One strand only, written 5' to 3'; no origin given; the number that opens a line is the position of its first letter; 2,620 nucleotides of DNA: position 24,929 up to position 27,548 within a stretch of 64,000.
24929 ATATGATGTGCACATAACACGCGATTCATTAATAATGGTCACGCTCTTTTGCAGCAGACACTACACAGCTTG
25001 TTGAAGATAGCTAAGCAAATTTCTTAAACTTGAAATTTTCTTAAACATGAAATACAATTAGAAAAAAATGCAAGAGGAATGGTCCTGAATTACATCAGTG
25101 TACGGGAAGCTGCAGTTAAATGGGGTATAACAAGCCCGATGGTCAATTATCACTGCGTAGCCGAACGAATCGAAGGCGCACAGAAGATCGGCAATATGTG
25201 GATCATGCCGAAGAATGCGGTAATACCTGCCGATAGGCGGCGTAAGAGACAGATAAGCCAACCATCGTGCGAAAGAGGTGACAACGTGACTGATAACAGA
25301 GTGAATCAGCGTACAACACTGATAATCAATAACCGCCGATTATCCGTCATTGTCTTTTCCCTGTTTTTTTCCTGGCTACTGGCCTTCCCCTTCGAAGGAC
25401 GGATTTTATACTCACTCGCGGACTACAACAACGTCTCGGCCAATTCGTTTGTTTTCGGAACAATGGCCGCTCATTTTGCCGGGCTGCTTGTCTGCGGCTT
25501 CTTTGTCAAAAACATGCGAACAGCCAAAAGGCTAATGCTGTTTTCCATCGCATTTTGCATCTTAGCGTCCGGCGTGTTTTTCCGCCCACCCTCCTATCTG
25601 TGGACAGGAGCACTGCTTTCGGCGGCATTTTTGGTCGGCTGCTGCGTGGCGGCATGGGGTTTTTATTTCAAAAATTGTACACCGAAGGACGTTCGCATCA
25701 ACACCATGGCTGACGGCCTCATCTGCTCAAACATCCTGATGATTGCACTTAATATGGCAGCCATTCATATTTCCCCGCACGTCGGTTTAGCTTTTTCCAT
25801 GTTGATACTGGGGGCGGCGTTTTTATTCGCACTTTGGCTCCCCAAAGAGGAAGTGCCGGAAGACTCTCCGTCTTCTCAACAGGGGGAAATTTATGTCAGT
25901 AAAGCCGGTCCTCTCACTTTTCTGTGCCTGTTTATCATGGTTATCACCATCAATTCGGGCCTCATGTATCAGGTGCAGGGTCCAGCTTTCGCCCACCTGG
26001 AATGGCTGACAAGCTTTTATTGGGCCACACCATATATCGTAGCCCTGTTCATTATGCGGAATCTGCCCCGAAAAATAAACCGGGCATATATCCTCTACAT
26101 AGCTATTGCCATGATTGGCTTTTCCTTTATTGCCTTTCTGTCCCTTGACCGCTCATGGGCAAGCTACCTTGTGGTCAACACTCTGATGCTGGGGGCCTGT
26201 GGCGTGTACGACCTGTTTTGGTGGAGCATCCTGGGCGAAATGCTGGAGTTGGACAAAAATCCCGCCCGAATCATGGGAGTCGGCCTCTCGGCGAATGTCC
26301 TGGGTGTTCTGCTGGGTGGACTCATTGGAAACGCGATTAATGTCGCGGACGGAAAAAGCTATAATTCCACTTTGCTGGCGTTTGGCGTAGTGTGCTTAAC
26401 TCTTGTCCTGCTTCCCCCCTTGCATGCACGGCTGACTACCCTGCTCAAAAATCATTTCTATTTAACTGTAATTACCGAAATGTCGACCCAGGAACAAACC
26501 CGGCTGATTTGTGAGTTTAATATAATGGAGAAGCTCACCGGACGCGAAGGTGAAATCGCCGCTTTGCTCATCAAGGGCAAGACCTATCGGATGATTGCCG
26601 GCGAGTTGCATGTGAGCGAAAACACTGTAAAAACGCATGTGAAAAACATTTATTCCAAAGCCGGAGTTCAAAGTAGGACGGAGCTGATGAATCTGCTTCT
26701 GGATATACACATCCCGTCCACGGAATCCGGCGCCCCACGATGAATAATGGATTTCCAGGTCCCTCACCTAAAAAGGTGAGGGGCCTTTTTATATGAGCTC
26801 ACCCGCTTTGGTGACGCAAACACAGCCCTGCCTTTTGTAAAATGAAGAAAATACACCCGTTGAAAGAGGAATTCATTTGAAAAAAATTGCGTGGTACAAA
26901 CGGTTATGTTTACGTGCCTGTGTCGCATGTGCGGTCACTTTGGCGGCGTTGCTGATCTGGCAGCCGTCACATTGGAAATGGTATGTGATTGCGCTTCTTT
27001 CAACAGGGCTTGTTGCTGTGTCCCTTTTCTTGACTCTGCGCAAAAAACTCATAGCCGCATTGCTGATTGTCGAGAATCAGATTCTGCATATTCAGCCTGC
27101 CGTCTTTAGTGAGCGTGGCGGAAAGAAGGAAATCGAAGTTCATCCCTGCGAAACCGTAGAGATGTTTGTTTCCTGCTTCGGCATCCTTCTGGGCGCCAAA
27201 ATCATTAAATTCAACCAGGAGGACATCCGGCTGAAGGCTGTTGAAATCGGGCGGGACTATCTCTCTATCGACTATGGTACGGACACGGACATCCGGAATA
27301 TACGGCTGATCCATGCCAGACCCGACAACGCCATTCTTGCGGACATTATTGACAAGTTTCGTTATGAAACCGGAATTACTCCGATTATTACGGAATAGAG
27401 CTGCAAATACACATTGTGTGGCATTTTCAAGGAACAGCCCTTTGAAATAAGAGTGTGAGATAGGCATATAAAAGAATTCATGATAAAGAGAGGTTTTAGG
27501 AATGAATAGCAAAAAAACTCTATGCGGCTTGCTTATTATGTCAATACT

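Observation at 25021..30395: Uncharacterised four-gene envelope module: double-HTH 12-TM regulator, 2-TM protein, 760-aa lipoprotein, coupled 2-TM protein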

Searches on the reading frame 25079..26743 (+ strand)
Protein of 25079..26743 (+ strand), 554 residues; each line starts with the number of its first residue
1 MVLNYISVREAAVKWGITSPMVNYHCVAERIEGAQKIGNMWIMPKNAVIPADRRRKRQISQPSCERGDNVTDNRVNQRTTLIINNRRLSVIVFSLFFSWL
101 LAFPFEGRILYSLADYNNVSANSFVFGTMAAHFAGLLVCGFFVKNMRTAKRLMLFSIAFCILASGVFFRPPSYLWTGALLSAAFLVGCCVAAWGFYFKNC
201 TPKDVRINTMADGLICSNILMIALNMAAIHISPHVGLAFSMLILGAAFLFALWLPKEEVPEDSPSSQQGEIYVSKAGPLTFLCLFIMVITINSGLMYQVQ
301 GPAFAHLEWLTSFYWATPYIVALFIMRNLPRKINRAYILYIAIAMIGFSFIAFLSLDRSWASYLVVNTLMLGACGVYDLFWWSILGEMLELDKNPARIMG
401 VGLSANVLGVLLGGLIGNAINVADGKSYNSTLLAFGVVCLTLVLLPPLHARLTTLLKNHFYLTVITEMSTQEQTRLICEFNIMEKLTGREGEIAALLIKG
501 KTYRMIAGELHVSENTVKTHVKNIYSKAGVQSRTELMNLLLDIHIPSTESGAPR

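Call 3: search_protein_families(library=pfam, proteins=[window:25079-26743:+], max_evalue=1)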
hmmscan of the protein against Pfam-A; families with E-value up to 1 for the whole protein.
window:25079-26743:+ (554 aa): 7 families
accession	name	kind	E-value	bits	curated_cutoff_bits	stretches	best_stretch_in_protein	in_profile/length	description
PF00196.25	GerE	-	4e-15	55.6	23.5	1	485-538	2-55/57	Bacterial regulatory proteins, luxR family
PF07690.21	MFS_1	-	7.2e-06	25.6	33.4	2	283-445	11-167/347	Major Facilitator Superfamily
PF08281.18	Sigma70_r4_2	-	0.00014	21.9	25.7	1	487-522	12-48/54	Sigma-70, region 4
PF13936.12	HTH_38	-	0.0038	17.4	27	1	492-522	12-42/44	Helix-turn-helix domain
PF13384.12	HTH_23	-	0.011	15.9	24.6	1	492-523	9-39/50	Homeodomain-like domain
PF20038.5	HTH_59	-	0.041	14.3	27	1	6-43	8-52/66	Helix-turn-helix domain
PF01371.25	Trp_repressor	-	0.11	13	27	1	471-523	20-71/88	Trp repressor protein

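Call 4: search_protein_families(library=ncbifam, proteins=[window:25079-26743:+], max_evalue=1)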
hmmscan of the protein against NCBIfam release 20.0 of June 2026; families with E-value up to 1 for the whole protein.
window:25079-26743:+ (554 aa): 30 families (the best 25 are shown)
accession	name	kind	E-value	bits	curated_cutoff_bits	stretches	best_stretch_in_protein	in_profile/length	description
NF052445.1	RespRegMctR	equivalog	1e-09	38.1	300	1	483-542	142-201/205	two-component system response regulator MctR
NF047785.1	respo_reg_MadR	equivalog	2.1e-09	37.1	300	1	481-536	144-199/209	MadR family response regulator transcription factor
NF007935.0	PRK10651.1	equivalog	2.1e-09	36.9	250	1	483-535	153-205/216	two-component system response regulator NarL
NF007505.1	PRK10100.1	equivalog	7.8e-09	35.5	250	1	470-535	129-194/204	biofilm master transcriptional regulator CsgD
NF003420.0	PRK04841.1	equivalog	9.7e-09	33.8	537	1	483-538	836-891/903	HTH-type transcriptional regulator MalT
TIGR03020.2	EpsA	equivalog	2e-08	34.2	170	1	444-535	159-240/247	XrtB/PEP-CTERM-associated transcriptional regulator EpsA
NF038181.1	reg_ATPase_IniR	equivalog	3.7e-08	32.2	750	1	484-540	765-821/827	isoniazid response ATPase/transcriptional regulator IniR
NF041232.1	BagY_FevT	exception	7.9e-08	31.5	700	1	484-542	295-353/367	LuxR family transcriptional regulator BagY/FevT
NF011896.0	PRK15369.1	equivalog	1.6e-07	31.1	242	1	452-539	117-203/211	two component system response regulator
NF052366.1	photon_PedR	equivalog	2.2e-07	30.9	120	1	485-541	2-58/74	photosynthetic electron transport-dependent transcriptional regulator PedR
NF041830.1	RR_TF_ErdR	exception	3.3e-07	30.2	390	1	486-541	151-206/213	response regulator transcription factor ErdR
NF007708.0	PRK10403.1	equivalog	4.4e-06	26.3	343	1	484-540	152-208/215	nitrate/nitrite response regulator protein NarP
NF040749.1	tetrathio_RR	equivalog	6.5e-06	26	290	1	481-540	129-188/191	tetrathionate respiration response regulator TtrR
NF007403.0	PRK09935.1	equivalog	1.3e-05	25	271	1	483-538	147-202/210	fimbria biosynthesis transcriptional regulator FimZ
NF047608.1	LIC13292_fam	subfamily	3.3e-05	24.1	200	1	485-546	102-163/166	LIC13292 family transcriptional regulator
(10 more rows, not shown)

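Call 72: search_protein_families(library=padloc, proteins=[window:25079-26743:+], max_evalue=0.01)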
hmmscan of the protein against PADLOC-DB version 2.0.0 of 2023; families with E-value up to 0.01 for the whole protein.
window:25079-26743:+ (554 aa): 2 families
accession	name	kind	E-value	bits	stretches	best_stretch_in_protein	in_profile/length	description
PDLC01851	CARF3--CARF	-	1.1e-07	29.6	1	463-528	188-252/279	-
PDLC01855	CARF3--CARF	-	3.6e-05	21.6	1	474-527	207-259/288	-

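Call 73: search_protein_families(library=phrogs, proteins=[window:25079-26743:+], max_evalue=0.01)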
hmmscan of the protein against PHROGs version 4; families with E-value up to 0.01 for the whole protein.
window:25079-26743:+ (554 aa): 7 families
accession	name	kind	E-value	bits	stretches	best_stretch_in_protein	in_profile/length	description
phrog_10300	-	transcription regulation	6.4e-09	37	1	475-539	110-174/182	transcriptional regulator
phrog_3282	-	transcription regulation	1.4e-05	26.1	1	485-536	47-98/158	sigma factor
phrog_2655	-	integration and excision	2e-05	25.3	1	4-60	113-172/181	excisionase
phrog_3855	-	DNA, RNA and nucleotide metabolism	0.00075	20.9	0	488-525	67-104/115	HTH DNA binding protein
phrog_10045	-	DNA, RNA and nucleotide metabolism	0.0013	19.5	0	4-49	19-64/74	HTH DNA binding protein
phrog_27555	-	transcription regulation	0.0079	16.8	0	470-539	115-184/203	transcriptional regulator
phrog_1740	-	transcription regulation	0.01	15.4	0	481-526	164-210/567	RNA polymerase sigma factor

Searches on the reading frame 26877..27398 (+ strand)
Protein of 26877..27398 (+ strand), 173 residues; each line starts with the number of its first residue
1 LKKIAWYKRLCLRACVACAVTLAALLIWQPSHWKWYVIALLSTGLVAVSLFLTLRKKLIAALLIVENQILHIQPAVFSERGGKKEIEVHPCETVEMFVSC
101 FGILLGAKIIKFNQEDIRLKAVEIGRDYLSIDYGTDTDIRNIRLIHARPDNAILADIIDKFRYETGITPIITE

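Call 3: search_protein_families(library=pfam, proteins=[window:26877-27398:+], max_evalue=1)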
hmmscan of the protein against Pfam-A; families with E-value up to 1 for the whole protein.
window:26877-27398:+ (173 aa): 1 family
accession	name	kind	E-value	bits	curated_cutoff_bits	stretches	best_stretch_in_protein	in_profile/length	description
PF11992.13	TgpA_N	-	0.036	13.5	30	1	12-109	21-94/333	TgpA N-terminal domain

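Call 4: search_protein_families(library=ncbifam, proteins=[window:26877-27398:+], max_evalue=1)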
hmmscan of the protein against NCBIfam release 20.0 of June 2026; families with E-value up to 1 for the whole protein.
window:26877-27398:+ (173 aa): 0 families

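Call 21: find_homologous_proteins(query=window:26877-27398:+)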
Query window:26877-27398:+ (173 aa): 370 proteins with E <= 0.001 among 570 candidates; the best 120 are listed.
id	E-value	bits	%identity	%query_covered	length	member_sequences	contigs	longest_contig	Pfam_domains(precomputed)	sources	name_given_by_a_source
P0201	4.2e-96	338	87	100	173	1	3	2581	-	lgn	-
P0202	2.6e-86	306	80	100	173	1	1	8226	-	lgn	-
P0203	1.6e-85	303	81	97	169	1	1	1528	-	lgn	-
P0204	1.6e-80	287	99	79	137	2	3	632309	-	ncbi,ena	-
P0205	3.9e-77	276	75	100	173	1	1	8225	-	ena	-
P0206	1.8e-74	267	71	99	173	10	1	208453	-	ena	-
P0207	8.4e-74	265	72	99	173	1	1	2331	-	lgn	-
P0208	1.1e-73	265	73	99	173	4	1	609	-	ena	-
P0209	2.2e-73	264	72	99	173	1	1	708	-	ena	-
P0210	5.2e-72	259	68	100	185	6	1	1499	-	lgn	-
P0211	1.2e-71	258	70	99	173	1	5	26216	-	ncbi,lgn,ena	-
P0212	1.6e-71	258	68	100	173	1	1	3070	-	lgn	-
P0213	2.0e-71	257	69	99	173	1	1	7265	-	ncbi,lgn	-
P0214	2.0e-71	257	72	99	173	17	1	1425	-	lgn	-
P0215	2.3e-71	257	70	99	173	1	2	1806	-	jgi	-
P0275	3.9e-66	240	66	99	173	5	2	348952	-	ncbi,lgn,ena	-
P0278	4.7e-66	240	64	100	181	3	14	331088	-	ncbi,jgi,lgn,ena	-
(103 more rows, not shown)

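Call 23: find_encoding_contigs(protein=P0275, flank=9000, max_places=2)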
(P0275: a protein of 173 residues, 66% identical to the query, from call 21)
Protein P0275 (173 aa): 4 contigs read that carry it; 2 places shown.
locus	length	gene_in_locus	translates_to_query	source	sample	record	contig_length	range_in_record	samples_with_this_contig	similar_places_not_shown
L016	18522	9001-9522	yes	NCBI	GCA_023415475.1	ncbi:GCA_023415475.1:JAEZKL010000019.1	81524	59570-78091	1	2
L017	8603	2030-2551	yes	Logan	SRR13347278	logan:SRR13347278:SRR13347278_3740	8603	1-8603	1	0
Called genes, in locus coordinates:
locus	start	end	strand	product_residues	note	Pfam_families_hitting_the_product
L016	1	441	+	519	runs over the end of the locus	PF23952:LRR_EndoS (faint), PF13855:LRR_8 (faint), PF12799:LRR_4 (weak)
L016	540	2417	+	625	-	PF00069:Pkinase, PF07714:PK_Tyr_Ser-Thr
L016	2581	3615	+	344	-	-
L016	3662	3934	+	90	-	-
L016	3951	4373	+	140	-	-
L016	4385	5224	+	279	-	-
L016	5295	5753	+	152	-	-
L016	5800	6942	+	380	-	-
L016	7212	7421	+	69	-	-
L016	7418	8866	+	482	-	PF07690:MFS_1 (faint), PF00196:GerE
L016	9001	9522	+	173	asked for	-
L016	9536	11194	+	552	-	-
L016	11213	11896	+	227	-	PF13240:Zn_Ribbon_1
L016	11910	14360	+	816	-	PF13240:Zn_Ribbon_1 (weak)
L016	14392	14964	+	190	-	-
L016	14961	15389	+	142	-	-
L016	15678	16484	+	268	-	PF00149:Metallophos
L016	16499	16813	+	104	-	PF02985:HEAT (faint)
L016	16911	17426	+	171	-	-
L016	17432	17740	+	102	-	-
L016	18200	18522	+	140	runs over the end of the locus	PF08281:Sigma70_r4_2 (weak)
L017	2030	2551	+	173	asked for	-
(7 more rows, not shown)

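Call 24: find_encoding_contigs(protein=P0278, flank=9000, max_places=2)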
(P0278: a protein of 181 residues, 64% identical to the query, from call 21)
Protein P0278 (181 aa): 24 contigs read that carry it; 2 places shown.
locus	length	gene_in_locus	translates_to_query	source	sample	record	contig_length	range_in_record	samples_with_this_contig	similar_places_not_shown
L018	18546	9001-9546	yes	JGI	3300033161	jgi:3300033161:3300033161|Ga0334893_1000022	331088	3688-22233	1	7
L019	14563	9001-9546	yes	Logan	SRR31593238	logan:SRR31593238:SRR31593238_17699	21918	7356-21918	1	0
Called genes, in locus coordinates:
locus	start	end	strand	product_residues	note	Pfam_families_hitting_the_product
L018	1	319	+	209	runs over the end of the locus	PF00440:TetR_N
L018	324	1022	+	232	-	PF00005:ABC_tran, PF02463:SMC_N (faint), PF13304:AAA_21 (faint)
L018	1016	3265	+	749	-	PF12704:MacB_PCD (faint), PF02687:FtsX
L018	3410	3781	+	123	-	-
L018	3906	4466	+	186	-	PF19502:DUF6036 (faint)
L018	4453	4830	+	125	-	-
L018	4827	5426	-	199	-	PF00440:TetR_N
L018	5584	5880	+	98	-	PF00005:ABC_tran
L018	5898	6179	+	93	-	-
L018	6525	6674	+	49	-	-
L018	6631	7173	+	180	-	PF08241:Methyltransf_11 (weak), PF13649:Methyltransf_25 (weak), PF13847:Methyltransf_31 (weak)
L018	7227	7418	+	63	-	PF12728:HTH_17 (faint)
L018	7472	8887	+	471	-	PF07690:MFS_1 (faint), PF00196:GerE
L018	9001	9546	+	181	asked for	-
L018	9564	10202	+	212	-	PF00753:Lactamase_B, PF13483:Lactamase_B_3 (weak)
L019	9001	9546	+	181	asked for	-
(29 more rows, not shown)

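Call 34: search_protein_families(library=pfam, proteins=[L016:12198-12629:+], max_evalue=10)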
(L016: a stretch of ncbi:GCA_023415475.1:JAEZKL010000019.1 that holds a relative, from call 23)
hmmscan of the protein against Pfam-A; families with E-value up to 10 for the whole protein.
L016:12198-12629:+ (144 aa): 0 families

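Call 41: search_solved_structures(query=A4, max_evalue=10, show_alignments=2)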
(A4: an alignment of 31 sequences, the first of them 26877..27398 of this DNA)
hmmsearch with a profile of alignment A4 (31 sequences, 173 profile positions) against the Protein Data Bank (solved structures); distinct sequences matched with E-value up to 10: 1.
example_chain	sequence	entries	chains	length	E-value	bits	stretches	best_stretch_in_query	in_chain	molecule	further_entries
1dz3_A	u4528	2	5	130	0.74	12.9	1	111-148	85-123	Stage 0 sporulation protein A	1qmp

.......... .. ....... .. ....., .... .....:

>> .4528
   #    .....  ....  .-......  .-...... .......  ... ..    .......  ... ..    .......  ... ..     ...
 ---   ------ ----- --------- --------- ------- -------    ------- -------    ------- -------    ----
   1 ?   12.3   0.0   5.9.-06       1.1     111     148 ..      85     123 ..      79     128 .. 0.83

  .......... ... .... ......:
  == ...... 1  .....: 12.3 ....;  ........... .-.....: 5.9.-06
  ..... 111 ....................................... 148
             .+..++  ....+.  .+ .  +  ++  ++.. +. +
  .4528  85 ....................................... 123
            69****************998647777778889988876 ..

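Call 63: search_protein_families(library=pfam, proteins=[L016:7212-7421:+, L016:9536-11194:+, L016:11213-11896:+, L016:11910-14360:+, L016:14961-15389:+], max_evalue=0.1)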
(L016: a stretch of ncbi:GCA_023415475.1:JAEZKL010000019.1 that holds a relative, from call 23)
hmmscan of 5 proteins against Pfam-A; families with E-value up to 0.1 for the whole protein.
L016:7212-7421:+ (69 aa): 2 families
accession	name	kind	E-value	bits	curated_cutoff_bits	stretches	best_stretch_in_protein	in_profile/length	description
PF20038.5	HTH_59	-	4.3e-05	23.8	27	1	5-44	9-55/66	Helix-turn-helix domain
PF12728.13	HTH_17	-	0.00052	20.7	27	1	4-44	2-41/51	Helix-turn-helix domain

L016:9536-11194:+ (552 aa): 0 families

L016:11213-11896:+ (227 aa): 7 families
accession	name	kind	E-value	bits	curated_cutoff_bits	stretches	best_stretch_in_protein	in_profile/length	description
PF13240.11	Zn_Ribbon_1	-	1.5e-07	31.4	25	1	2-22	1-21/23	zinc-ribbon domain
PF12773.13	DZR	-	0.00046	20.7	27.3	1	3-23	1-21/45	Double zinc ribbon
PF24463.1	DUF7577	-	0.0027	17.7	28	1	2-22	4-24/27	Domain of unknown function (DUF7577)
PF24460.1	DUF7575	-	0.0048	16.7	28.5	1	3-23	6-26/28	Domain of unknown function (DUF7575)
PF17032.10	Zn_ribbon_15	-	0.0074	17.5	28.9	1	2-21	54-73/73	zinc-ribbon family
PF24315.1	DUF7489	-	0.012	15.8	27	1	116-188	3-61/65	Domain of unknown function (DUF7489)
PF13248.11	Zn_ribbon_3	-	0.016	15.1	27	1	2-22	4-24/26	zinc-ribbon domain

L016:11910-14360:+ (816 aa): 3 families
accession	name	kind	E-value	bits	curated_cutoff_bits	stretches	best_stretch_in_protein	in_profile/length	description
PF13240.11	Zn_Ribbon_1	-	6.9e-07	29.3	25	1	4-25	1-22/23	zinc-ribbon domain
PF12773.13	DZR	-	0.0011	19.5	27.3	1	5-23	1-19/45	Double zinc ribbon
PF13248.11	Zn_ribbon_3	-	0.011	15.6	27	1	5-25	5-25/26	zinc-ribbon domain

L016:14961-15389:+ (142 aa): 1 family
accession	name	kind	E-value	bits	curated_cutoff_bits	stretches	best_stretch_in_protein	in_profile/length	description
PF12158.14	DUF3592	-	0.004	18.2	25.3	1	35-110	2-82/84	Domain of unknown function (DUF3592)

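Call 69: find_related_loci(query=A4, collection=metagenome_contigs, flank=10000)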
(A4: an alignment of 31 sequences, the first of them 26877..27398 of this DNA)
Query A4 (173 aa) in metagenome_contigs; peptide patterns used: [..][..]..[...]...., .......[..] (x = any residue, [..] = any of these).
205 stretches matched a pattern; 72 encode a relative of the query (tblastn E <= 1e-3); 72 distinct loci.
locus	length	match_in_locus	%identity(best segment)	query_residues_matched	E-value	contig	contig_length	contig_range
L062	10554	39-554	72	1-172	1e-80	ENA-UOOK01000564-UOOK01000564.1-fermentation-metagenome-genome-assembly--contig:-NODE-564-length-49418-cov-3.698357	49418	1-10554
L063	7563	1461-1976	70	1-172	6e-79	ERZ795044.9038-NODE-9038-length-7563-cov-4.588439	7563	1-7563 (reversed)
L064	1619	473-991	69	1-173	6e-82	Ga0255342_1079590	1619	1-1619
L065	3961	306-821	69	1-172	1e-77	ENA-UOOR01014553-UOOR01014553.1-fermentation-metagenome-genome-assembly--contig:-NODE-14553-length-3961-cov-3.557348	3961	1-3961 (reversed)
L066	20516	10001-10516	69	1-172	4e-77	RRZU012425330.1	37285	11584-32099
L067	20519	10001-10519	64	1-173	2e-73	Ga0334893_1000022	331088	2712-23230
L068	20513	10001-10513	67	1-171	1e-73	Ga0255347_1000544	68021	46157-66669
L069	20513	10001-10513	67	1-171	1e-73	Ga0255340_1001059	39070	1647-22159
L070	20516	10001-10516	65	1-172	2e-70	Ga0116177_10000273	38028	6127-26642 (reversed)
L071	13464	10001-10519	63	1-173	4e-73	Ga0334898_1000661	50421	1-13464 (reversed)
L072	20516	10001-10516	67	1-172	2e-74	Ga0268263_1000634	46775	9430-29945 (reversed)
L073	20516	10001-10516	57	1-173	1e-60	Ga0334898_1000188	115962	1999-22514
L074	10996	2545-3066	56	1-173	3e-60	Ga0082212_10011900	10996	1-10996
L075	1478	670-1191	53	1-173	2e-53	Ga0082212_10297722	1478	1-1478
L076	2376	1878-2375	55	1-165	1e-49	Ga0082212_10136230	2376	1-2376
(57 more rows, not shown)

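Call 72: search_protein_families(library=padloc, proteins=[window:26877-27398:+], max_evalue=0.01)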
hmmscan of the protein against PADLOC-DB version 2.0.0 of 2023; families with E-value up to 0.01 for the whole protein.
window:26877-27398:+ (173 aa): 0 families

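Call 73: search_protein_families(library=phrogs, proteins=[window:26877-27398:+], max_evalue=0.01)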
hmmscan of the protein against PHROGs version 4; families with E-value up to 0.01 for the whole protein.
window:26877-27398:+ (173 aa): 0 families
